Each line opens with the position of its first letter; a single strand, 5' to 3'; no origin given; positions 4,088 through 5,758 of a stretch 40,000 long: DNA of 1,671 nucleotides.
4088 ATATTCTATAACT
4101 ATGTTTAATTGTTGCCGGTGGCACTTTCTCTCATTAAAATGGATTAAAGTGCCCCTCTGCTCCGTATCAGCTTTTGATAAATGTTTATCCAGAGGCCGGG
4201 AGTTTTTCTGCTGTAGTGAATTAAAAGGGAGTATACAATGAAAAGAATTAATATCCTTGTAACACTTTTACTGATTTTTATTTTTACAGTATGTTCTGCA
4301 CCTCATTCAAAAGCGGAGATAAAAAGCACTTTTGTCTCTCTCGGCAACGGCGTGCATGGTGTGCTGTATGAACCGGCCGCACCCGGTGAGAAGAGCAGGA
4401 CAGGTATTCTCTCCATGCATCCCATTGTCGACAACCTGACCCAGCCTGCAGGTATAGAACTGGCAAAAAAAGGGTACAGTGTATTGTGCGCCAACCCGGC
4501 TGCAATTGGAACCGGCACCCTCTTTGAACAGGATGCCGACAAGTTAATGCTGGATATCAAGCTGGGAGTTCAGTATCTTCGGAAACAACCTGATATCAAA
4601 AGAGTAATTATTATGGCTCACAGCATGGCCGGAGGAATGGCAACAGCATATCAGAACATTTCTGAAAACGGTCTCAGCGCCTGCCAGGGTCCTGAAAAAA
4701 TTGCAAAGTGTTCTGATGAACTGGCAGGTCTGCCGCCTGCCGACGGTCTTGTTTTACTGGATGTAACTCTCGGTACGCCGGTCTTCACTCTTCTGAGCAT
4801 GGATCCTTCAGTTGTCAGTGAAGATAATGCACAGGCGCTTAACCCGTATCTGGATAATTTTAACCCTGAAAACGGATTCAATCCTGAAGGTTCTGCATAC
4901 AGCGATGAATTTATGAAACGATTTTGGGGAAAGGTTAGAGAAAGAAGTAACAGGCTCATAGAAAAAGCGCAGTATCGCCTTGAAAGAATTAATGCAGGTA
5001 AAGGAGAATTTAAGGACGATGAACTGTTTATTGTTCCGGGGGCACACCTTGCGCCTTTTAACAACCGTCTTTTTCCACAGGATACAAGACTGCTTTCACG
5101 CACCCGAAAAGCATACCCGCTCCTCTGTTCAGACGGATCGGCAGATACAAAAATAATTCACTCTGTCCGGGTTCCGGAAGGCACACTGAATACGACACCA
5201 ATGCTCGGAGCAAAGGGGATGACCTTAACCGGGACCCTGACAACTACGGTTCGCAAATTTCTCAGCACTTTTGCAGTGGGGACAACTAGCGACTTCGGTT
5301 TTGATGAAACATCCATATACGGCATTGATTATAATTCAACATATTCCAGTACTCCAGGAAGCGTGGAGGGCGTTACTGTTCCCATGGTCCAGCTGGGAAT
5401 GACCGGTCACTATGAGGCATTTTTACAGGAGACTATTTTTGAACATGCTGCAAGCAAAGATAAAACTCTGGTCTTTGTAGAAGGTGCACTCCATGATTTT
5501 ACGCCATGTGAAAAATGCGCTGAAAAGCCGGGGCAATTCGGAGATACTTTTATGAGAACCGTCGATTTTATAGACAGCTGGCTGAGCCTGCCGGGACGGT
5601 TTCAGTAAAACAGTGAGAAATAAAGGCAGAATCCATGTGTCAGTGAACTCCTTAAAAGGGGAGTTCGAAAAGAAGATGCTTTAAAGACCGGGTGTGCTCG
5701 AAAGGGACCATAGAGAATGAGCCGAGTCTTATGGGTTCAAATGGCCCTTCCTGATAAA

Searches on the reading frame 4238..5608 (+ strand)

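Call 7: search_protein_families(library=pfam, proteins=[window:4238-5608:+], max_evalue=0.01)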
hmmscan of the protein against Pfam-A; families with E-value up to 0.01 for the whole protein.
window:4238-5608:+ (456 aa): 1 family
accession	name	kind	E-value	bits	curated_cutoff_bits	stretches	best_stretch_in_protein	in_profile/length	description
PF12146.15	Hydrolase_4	-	0.00011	22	27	0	74-138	26-93/239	Serine aminopeptidase, S33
